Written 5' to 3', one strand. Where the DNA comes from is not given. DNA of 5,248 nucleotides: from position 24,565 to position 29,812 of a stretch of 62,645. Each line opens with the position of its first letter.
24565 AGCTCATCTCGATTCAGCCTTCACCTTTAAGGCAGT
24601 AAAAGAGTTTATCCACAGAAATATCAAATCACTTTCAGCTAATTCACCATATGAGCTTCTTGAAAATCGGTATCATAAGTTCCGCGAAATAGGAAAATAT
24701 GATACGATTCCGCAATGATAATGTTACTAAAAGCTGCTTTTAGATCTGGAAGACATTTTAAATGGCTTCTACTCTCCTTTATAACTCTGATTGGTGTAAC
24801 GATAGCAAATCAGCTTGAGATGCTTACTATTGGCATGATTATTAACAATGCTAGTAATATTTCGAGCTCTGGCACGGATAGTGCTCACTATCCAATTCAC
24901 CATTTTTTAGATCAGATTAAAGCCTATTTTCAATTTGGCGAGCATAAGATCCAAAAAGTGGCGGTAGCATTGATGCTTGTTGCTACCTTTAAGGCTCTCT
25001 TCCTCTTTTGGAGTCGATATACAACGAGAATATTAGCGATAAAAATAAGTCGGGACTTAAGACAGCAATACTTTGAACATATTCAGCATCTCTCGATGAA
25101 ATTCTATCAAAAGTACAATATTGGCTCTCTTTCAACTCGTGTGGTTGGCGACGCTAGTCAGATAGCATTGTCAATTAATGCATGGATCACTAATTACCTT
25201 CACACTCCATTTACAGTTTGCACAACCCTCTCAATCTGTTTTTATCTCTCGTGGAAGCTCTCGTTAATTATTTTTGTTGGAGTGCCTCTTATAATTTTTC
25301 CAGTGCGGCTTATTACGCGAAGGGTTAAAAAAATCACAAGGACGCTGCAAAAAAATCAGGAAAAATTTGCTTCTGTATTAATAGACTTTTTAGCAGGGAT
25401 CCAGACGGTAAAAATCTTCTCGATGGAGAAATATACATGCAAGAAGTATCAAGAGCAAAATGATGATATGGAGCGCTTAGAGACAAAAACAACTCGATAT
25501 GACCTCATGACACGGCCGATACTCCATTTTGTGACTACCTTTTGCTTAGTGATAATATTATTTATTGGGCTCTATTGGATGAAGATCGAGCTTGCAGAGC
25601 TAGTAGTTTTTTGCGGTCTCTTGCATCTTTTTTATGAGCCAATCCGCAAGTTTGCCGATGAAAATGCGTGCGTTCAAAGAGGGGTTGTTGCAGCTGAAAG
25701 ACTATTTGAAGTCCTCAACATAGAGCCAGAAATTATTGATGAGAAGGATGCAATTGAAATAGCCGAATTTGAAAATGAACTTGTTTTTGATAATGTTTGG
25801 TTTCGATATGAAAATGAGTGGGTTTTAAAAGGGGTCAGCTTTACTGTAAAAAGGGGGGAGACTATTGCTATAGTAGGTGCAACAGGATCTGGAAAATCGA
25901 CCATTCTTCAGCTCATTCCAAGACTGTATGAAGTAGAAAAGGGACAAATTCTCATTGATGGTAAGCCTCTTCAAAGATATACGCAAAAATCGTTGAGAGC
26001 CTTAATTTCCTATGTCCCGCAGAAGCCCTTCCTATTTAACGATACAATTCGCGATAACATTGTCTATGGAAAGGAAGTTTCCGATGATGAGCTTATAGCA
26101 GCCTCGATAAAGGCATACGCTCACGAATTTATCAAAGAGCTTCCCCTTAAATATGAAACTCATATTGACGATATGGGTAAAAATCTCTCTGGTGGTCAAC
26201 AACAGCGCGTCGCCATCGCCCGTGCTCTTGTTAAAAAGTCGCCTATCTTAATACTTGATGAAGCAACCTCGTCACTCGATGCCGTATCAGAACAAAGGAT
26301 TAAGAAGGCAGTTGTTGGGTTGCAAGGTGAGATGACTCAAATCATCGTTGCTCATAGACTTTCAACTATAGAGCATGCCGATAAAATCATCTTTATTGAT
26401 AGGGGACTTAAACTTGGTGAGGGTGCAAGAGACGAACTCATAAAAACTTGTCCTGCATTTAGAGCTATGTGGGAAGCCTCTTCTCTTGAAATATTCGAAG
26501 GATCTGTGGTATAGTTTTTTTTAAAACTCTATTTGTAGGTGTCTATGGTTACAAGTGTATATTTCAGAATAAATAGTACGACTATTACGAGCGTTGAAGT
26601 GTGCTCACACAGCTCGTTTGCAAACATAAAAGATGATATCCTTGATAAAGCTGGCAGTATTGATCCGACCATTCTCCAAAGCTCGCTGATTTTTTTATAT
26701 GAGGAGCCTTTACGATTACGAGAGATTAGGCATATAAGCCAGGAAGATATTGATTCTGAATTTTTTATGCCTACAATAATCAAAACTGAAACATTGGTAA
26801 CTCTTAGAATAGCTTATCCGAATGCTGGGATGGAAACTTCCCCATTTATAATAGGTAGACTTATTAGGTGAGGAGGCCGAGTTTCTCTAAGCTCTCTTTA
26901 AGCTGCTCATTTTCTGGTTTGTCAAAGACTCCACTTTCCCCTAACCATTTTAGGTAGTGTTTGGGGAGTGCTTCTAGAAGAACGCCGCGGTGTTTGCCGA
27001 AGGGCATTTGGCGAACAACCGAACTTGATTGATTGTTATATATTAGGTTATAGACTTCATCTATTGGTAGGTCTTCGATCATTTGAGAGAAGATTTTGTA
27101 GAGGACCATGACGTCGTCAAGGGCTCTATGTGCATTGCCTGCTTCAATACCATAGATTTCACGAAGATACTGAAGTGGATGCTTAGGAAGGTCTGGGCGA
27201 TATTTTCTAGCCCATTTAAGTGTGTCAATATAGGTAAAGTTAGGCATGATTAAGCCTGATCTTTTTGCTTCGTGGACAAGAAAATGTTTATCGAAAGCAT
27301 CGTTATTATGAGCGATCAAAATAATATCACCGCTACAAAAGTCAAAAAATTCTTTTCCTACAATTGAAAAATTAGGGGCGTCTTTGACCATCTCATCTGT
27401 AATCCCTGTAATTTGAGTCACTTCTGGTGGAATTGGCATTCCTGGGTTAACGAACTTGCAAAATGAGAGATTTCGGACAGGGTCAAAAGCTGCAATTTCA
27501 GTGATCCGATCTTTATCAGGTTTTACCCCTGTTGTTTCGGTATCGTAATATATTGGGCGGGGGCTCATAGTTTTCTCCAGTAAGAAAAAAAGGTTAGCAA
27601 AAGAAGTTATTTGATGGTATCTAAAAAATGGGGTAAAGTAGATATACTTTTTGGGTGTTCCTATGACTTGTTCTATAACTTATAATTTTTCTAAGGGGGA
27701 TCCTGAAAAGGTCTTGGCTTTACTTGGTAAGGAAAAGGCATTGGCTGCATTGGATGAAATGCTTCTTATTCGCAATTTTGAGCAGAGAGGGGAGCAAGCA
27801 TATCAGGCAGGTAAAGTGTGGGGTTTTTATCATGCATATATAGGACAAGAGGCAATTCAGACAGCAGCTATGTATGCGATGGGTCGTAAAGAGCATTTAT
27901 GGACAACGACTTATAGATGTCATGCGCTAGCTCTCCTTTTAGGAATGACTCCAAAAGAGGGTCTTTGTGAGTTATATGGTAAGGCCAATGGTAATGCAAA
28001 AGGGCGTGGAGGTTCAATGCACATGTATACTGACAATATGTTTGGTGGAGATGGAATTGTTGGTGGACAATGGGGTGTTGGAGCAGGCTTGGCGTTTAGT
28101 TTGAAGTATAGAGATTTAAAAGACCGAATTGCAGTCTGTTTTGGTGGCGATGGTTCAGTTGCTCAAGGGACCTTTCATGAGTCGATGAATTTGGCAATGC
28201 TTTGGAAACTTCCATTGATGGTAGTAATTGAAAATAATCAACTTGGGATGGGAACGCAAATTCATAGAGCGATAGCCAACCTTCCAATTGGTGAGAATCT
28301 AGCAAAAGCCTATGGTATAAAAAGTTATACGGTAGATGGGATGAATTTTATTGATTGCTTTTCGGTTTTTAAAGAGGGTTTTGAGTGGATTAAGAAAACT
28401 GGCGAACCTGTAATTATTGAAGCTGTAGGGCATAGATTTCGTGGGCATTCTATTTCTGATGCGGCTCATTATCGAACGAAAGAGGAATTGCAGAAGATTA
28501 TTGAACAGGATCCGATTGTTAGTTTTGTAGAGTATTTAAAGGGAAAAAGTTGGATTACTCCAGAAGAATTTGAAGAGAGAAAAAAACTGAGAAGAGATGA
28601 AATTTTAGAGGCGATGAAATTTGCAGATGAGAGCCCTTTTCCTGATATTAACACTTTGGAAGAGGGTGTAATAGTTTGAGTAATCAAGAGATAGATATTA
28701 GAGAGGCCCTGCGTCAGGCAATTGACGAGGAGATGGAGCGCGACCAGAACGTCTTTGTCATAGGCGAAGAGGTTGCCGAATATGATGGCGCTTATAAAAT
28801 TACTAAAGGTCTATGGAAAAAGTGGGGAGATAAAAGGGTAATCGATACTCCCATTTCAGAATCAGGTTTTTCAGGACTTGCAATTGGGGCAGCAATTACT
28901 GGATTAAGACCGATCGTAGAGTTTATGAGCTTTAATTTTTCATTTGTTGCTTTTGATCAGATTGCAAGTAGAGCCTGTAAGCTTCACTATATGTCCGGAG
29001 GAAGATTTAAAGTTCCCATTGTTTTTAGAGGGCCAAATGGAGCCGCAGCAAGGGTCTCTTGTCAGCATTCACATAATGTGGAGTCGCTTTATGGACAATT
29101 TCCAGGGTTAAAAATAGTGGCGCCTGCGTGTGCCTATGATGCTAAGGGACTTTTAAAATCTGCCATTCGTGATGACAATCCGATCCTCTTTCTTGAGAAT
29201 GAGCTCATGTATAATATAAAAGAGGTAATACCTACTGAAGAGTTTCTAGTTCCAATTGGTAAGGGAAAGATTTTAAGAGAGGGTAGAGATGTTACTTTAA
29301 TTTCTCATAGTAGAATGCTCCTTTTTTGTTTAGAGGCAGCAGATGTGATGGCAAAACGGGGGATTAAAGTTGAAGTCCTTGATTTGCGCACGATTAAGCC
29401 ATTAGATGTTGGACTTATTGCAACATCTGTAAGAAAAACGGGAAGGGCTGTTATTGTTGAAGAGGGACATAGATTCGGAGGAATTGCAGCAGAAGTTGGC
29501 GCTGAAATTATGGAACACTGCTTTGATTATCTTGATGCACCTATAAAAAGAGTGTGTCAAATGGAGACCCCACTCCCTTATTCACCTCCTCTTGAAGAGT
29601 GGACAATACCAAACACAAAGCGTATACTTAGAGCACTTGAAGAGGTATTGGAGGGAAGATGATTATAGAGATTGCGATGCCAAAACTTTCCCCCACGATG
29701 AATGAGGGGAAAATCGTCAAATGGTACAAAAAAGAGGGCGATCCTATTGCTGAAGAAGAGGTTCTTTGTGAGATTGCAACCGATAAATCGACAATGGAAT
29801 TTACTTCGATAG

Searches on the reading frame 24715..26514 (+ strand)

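Call 30: search_protein_families(library=pfam, proteins=[window:24715-26514:+], max_evalue=0.00001)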
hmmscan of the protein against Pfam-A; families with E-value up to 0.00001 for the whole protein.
window:24715-26514:+ (599 aa): 4 families
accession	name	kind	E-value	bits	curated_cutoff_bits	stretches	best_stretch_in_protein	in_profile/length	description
PF00664.28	ABC_membrane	-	1.3e-45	156.6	28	1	18-306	1-270/274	ABC transporter transmembrane region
PF00005.33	ABC_tran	-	1e-38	133.4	25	1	371-519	1-137/137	ABC transporter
PF02463.25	SMC_N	-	8.5e-09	35.6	40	1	385-560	28-210/220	RecF/RecN/SMC N terminal domain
PF09818.15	ABC_ATPase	-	8.4e-06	25.4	23.2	0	470-534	138-201/283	P-loop domain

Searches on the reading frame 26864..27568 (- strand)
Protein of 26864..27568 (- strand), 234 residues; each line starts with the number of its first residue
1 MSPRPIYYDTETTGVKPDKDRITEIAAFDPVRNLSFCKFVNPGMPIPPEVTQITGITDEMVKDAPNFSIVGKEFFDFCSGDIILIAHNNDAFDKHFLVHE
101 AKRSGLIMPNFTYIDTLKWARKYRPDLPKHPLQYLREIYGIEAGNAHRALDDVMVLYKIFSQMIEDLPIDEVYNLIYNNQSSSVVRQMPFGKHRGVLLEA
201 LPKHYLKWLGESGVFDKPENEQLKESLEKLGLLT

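Call 30: search_protein_families(library=pfam, proteins=[window:26864-27568:-], max_evalue=0.00001)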
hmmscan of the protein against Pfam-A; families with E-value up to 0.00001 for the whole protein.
window:26864-27568:- (234 aa): 2 families
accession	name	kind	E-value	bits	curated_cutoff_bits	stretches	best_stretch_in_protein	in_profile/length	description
PF00929.31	RNase_T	-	2.3e-34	119.7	24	1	7-160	2-164/164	Exonuclease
PF12843.12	QSregVF_b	-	2.6e-08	34.1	22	1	184-215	9-39/66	Putative quorum-sensing-regulated virulence factor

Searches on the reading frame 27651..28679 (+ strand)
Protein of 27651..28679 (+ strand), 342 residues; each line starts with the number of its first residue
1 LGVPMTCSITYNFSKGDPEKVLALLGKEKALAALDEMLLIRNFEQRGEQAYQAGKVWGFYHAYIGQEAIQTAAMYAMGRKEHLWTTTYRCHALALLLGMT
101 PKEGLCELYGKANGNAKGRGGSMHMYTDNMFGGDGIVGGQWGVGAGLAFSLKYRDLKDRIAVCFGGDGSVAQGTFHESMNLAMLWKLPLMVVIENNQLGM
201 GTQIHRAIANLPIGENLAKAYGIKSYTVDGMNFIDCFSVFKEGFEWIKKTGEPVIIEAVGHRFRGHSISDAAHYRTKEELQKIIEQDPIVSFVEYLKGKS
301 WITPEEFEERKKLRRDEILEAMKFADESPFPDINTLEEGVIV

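Call 30: search_protein_families(library=pfam, proteins=[window:27651-28679:+], max_evalue=0.00001)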
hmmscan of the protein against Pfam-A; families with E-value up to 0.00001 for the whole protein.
window:27651-28679:+ (342 aa): 1 family
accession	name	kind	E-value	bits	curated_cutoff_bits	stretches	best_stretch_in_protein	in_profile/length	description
PF00676.26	E1_dh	-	1.5e-68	231.4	22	1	36-333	2-299/300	Dehydrogenase E1 component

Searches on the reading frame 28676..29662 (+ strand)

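Call 30: search_protein_families(library=pfam, proteins=[window:28676-29662:+], max_evalue=0.00001)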
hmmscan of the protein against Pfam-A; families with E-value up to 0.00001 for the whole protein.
window:28676-29662:+ (328 aa): 2 families
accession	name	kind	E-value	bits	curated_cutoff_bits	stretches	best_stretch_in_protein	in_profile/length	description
PF02780.25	Transketolase_C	-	1.7e-40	138.2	25.9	1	195-317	1-124/124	Transketolase, C-terminal domain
PF02779.29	Transket_pyr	-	3e-40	138.1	27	1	5-179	2-172/174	Transketolase, pyrimidine binding domain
